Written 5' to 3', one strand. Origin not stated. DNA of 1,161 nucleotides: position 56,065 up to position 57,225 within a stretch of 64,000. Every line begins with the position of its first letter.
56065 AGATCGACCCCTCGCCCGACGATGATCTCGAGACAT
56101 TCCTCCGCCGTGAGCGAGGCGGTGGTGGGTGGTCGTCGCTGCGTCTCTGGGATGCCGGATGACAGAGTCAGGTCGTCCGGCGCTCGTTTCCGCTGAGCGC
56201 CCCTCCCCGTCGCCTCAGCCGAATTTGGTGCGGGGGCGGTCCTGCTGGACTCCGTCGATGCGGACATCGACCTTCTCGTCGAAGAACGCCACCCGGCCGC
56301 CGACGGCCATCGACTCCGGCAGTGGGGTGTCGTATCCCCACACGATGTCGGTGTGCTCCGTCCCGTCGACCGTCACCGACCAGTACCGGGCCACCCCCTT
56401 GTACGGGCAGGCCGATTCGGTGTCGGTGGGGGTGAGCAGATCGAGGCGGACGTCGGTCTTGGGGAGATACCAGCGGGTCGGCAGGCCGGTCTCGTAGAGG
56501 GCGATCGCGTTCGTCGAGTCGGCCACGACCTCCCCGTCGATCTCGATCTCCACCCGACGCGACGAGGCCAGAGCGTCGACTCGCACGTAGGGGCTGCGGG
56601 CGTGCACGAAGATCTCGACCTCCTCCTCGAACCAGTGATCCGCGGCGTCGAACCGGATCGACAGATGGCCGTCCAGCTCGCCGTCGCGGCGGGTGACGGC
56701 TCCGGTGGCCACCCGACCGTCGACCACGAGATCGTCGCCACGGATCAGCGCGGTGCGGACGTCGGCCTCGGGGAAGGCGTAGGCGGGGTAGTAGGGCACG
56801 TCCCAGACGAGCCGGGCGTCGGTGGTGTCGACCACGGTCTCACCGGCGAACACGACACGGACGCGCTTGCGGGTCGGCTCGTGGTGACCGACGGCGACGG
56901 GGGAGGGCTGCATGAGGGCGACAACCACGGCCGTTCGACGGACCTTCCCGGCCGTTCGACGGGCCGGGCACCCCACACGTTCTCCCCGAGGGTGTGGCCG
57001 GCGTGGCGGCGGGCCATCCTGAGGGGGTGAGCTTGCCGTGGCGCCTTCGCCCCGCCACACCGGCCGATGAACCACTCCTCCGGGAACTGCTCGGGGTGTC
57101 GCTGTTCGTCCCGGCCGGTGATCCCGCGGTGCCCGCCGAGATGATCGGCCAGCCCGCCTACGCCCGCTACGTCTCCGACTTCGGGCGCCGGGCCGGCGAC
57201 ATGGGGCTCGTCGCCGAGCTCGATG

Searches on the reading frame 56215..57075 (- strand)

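Call 9: search_protein_families(library=pfam, proteins=[window:56215-57075:-], max_evalue=0.001)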
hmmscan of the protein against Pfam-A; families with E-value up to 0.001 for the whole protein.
window:56215-57075:- (286 aa): 1 family
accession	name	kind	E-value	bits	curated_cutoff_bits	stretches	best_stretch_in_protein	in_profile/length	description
PF04248.19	NTP_transf_9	-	6.6e-40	135.3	22.1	2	175-266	1-92/93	Domain of unknown function (DUF427)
